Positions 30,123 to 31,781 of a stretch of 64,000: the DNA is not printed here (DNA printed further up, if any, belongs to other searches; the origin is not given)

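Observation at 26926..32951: Five-gene minus-strand operon resembling a Puu-type gamma-glutamylation pathway with an Fe-ADH in place of the amine oxidase: candidate amino-alcohol (ethanolamine-type) catabolic system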

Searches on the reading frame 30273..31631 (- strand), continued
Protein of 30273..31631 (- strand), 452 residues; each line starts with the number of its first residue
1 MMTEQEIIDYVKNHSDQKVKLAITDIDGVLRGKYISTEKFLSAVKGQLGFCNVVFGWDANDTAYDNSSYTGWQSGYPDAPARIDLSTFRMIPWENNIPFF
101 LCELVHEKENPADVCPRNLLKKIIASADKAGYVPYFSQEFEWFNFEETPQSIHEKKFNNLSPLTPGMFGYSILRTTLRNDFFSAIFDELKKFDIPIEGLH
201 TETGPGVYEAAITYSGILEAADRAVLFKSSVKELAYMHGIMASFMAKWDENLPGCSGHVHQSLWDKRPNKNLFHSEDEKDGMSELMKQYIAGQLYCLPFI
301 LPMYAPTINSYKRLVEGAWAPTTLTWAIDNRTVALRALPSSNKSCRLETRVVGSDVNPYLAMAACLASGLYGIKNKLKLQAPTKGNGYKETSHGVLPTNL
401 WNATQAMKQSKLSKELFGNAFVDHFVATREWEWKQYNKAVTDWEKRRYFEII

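Call 31: get_annotated_region(hit=H5, flank=8000)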
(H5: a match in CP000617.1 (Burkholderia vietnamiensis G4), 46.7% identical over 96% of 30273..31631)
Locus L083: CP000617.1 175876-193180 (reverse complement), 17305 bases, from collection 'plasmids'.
description: Burkholderia vietnamiensis G4 plasmid pBVIE01, complete sequence
organism: Burkholderia vietnamiensis G4 (NCBI taxid 269482)
taxonomy: Bacteria; Pseudomonadota; Betaproteobacteria; Burkholderiales; Burkholderiaceae; Burkholderia; Burkholderia vietnamiensis; Burkholderia vietnamiensis G4
host: -; source: -; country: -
typing (MOB-suite, as given by PLSDB): conjugative; replicon rep_cluster_219; relaxase MOBF; mating-pair formation MPF_F
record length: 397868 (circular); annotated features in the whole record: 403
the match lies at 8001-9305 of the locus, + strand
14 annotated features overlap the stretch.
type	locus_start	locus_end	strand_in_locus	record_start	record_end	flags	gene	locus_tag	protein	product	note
CDS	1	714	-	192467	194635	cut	-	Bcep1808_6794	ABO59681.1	malate synthase G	-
CDS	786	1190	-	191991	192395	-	-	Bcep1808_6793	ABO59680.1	protein of unknown function DUF336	-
CDS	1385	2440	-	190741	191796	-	-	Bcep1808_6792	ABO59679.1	Integrase, catalytic region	-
CDS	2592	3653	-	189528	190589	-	-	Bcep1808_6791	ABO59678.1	transcriptional regulator, LuxR family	-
CDS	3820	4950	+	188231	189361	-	-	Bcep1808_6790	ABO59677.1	histone deacetylase superfamily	-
CDS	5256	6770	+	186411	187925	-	-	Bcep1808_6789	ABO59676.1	Na+/solute symporter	-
CDS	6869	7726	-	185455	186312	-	-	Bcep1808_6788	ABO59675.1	transcriptional regulator, RpiR family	-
CDS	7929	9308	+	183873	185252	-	-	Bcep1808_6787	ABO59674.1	L-glutamine synthetase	-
CDS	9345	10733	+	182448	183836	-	-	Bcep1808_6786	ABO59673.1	aldehyde dehydrogenase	-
CDS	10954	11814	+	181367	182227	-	-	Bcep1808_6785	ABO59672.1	glutamine amidotransferase class-I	-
CDS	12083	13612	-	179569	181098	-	-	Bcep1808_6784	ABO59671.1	transposase IS66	-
CDS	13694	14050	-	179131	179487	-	-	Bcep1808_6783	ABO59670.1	IS66 Orf2 family protein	-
CDS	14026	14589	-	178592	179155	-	-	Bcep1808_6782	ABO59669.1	transposase IS3/IS911 family protein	-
CDS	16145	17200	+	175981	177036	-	-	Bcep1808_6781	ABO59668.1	Integrase, catalytic region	-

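Call 32: get_annotated_region(hit=H3, flank=8000)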
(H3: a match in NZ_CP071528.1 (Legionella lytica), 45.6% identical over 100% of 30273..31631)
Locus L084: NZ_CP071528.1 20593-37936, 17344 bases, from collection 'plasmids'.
description: Legionella lytica strain PCM 2298 plasmid pLlyPCM2298_1, complete sequence
organism: Legionella lytica (NCBI taxid 96232)
taxonomy: Bacteria; Pseudomonadota; Gammaproteobacteria; Legionellales; Legionellaceae; Legionella; Legionella lytica
host: -; source: Acanthamoeba castellanii,bacterial culture; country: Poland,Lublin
typing (MOB-suite, as given by PLSDB): non-mobilizable
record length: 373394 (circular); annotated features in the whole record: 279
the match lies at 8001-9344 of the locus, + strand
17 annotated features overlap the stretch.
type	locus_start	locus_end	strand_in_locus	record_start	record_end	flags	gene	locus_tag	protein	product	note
CDS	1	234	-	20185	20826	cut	-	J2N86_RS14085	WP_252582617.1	methyltransferase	-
CDS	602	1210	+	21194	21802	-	-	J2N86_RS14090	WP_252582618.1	hypothetical protein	-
CDS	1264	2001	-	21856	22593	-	-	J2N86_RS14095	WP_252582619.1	fatty acid desaturase family protein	-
CDS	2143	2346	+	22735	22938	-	-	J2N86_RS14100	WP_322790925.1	GNAT family protein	-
CDS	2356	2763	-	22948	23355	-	-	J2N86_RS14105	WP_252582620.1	MerR family DNA-binding protein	-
CDS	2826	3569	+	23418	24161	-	-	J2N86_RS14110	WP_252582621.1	glutaredoxin family protein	-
CDS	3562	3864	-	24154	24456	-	-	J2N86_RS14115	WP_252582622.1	GIY-YIG nuclease family protein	-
CDS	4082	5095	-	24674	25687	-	-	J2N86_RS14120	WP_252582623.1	methyltransferase domain-containing protein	-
CDS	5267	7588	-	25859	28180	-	-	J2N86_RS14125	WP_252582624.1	cbb3-type cytochrome c oxidase subunit I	GO:0009060 - aerobic respiration [Evidence IEA]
CDS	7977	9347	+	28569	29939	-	-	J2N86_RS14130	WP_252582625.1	glutamine synthetase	-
CDS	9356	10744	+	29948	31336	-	-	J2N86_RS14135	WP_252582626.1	aldehyde dehydrogenase family protein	-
CDS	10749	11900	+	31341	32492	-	-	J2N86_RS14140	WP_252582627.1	iron-containing alcohol dehydrogenase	-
CDS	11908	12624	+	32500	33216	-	-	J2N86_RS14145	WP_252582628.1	GMP synthase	-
CDS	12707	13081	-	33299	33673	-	-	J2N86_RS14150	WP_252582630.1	hypothetical protein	-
CDS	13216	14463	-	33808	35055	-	-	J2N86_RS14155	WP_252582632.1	MFS transporter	GO:0055085 - transmembrane transport [Evidence IEA]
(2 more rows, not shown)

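Call 33: get_annotated_region(hit=H29, flank=8000)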
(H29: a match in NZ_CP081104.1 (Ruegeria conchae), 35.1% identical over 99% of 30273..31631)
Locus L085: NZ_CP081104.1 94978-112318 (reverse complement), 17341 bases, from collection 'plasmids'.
description: Ruegeria conchae strain M340 plasmid unnamed1, complete sequence
organism: Ruegeria conchae (NCBI taxid 981384)
taxonomy: Bacteria; Pseudomonadota; Alphaproteobacteria; Rhodobacterales; Roseobacteraceae; Ruegeria; Ruegeria conchae
host: -; source: -; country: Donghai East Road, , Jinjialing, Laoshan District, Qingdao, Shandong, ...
typing (MOB-suite, as given by PLSDB): non-mobilizable
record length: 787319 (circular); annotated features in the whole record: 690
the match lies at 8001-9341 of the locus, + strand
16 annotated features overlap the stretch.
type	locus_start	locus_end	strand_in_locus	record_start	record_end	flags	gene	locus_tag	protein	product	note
CDS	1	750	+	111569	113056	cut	-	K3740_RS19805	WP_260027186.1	caspase domain-containing protein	-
CDS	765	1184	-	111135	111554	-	-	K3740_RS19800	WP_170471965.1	hypothetical protein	-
CDS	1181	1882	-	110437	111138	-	-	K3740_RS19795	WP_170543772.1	hypothetical protein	-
CDS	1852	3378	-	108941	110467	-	-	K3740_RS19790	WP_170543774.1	caspase family protein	-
CDS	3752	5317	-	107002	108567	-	-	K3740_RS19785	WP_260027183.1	sulfatase-like hydrolase/transferase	-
CDS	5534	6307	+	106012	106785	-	-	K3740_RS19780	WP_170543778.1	DeoR/GlpR family DNA-binding transcription regulator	-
CDS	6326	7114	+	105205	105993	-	-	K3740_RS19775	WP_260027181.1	inositol monophosphatase family protein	-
CDS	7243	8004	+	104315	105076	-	-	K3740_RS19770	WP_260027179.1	N-formylglutamate amidohydrolase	-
CDS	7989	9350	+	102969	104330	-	-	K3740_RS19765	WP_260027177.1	glutamine synthetase family protein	GO:0006542 - glutamine biosynthetic process [Evidence IEA]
CDS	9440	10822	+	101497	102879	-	-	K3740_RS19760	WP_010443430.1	aldehyde dehydrogenase family protein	-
CDS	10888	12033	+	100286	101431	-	-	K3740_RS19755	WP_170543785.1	iron-containing alcohol dehydrogenase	-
CDS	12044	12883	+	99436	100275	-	-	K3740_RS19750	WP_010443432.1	EamA family transporter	-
CDS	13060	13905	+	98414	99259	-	-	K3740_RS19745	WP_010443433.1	DeoR/GlpR family DNA-binding transcription regulator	-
CDS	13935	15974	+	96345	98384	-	-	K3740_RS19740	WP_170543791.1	ABC transporter substrate-binding protein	-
CDS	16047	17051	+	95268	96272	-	-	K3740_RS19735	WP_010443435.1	ABC transporter permease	GO:0055085 - transmembrane transport [Evidence IEA]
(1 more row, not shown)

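Call 34: get_annotated_region(hit=H28, flank=7000)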
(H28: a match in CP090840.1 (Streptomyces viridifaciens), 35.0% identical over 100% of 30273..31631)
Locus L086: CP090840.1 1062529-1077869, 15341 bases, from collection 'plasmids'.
description: Streptomyces viridifaciens strain DSM 40239 plasmid pKVP1, complete sequence
organism: Streptomyces viridifaciens (NCBI taxid 48665)
taxonomy: Bacteria; Actinomycetota; Actinomycetes; Kitasatosporales; Streptomycetaceae; Streptomyces; Streptomyces viridifaciens
host: -; source: Whole organism; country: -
typing (MOB-suite, as given by PLSDB): mobilizable; relaxase MOBP
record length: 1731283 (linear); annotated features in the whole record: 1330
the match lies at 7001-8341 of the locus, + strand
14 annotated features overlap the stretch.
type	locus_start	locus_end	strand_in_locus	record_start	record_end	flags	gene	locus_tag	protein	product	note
CDS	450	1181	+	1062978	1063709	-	-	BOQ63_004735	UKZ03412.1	hypothetical protein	-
CDS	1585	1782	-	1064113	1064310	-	-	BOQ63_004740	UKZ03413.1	hypothetical protein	-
CDS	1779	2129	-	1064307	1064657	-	-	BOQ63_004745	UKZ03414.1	hypothetical protein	-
CDS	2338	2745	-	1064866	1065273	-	-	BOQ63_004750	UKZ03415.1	nuclear transport factor 2 family protein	-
CDS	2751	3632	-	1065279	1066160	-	-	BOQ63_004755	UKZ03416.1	alpha/beta hydrolase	-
CDS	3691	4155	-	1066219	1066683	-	-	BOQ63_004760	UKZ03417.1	helix-turn-helix transcriptional regulator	-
CDS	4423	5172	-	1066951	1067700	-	-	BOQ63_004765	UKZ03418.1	FCD domain-containing protein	-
CDS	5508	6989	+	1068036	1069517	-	-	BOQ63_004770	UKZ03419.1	amino acid permease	-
CDS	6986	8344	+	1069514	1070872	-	-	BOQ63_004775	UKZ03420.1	glutamine synthetase family protein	-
CDS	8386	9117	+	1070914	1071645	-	-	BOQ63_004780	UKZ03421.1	gamma-glutamyl-gamma-aminobutyrate hydrolase family protein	-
CDS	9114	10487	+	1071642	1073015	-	-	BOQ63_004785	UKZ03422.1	aldehyde dehydrogenase family protein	-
CDS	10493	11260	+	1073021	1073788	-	-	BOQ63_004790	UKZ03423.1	3-oxoacyl-ACP reductase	-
CDS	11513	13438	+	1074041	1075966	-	-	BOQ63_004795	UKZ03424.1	SMI1/KNR4 family protein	-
CDS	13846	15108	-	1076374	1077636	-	-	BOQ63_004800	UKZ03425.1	beta-lactamase family protein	-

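Call 35: get_annotated_region(hit=H16, flank=8000)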
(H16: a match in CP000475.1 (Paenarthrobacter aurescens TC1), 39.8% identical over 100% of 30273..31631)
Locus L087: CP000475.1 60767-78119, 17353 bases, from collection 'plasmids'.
description: Paenarthrobacter aurescens TC1 plasmid pTC1, complete sequence
organism: Paenarthrobacter aurescens TC1 (NCBI taxid 290340)
taxonomy: Bacteria; Actinomycetota; Actinomycetes; Micrococcales; Micrococcaceae; Paenarthrobacter; Paenarthrobacter aurescens; Paenarthrobacter aurescens TC1
host: -; source: -; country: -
typing (MOB-suite, as given by PLSDB): conjugative; replicon rep_cluster_1783; relaxase MOBF,MOBF; mating-pair formation MPF_T
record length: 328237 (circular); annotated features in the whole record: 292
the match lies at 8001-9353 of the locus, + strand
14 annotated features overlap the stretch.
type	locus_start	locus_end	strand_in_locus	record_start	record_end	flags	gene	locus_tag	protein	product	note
CDS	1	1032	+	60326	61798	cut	maoB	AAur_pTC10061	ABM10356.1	phenylacetaldehyde dehydrogenase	-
CDS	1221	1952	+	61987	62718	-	-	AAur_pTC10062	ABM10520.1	putative glutamine amidotransferase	-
CDS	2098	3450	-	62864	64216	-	-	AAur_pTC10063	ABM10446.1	Aldehyde dehydrogenase (NAD) family protein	-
CDS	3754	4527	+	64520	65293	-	-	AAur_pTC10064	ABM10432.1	oxidoreductase, short chain dehydrogenase/reductase family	-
CDS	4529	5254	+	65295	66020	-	-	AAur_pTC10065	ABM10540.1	putative glutamine amidotransferase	-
CDS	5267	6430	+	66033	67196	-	-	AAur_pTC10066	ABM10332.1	putative Cytochrome P450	-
CDS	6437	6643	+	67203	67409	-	-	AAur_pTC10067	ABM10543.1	Ferredoxin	-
CDS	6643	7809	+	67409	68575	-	-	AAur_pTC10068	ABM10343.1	putative ferredoxin reductase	-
CDS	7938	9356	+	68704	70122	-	ipuC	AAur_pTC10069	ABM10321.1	gamma-glutamylisopropylamide synthetase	-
CDS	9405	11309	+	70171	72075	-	-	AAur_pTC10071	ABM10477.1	GAF domain protein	-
CDS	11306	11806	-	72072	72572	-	-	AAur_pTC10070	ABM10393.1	putative Transcriptional regulator, AsnC family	-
CDS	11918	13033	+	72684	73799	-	ald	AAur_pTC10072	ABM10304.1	alanine dehydrogenase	-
CDS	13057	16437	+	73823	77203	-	pyc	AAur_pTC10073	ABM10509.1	Pyruvate carboxylase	-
CDS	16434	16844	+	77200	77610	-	-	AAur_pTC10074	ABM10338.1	putative transcription factor WhiB family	-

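Call 40: find_encoding_contigs(protein=P0002, flank=10000, max_places=3)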
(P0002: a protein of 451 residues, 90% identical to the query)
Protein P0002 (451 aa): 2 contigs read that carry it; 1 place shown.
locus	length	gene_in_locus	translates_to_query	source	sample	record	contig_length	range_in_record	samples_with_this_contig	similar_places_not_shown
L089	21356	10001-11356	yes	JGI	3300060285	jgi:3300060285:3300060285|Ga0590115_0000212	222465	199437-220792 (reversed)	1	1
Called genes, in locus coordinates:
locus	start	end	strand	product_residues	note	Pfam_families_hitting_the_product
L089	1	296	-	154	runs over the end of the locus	PF14137:DUF4304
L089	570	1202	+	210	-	PF14206:Cys_rich_CPCC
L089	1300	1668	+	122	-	-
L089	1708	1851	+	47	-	-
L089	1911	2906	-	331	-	PF02275:CBAH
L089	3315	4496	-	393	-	PF01053:Cys_Met_Meta_PP, PF00155:Aminotran_1_2, PF00266:Aminotran_5 (weak), PF06838:Met_gamma_lyase (weak)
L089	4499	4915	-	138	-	PF02566:OsmC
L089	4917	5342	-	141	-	PF04143:Sulf_transp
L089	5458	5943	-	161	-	PF04143:Sulf_transp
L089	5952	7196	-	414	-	PF03447:NAD_binding_3, PF00742:Homoserine_dh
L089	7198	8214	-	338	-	PF00561:Abhydrolase_1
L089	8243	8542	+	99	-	-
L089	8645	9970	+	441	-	PF13520:AA_permease_2, PF00324:AA_permease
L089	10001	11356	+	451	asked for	PF00120:Gln-synt_C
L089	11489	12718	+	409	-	PF00465:Fe-ADH, PF13685:Fe-ADH_2, PF25137:ADH_Fe_C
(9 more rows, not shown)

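Call 41: find_encoding_contigs(protein=window:30273-31631:-, flank=10000, max_places=3)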
Protein window:30273-31631:- (452 aa): 1 contig read that carries it; 1 place shown.
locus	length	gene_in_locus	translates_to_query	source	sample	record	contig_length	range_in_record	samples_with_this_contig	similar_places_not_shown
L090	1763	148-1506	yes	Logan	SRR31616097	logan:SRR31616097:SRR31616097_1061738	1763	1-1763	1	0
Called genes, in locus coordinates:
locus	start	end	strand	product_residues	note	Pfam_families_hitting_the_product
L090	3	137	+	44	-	?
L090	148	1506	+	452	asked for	PF00120:Gln-synt_C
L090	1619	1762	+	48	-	?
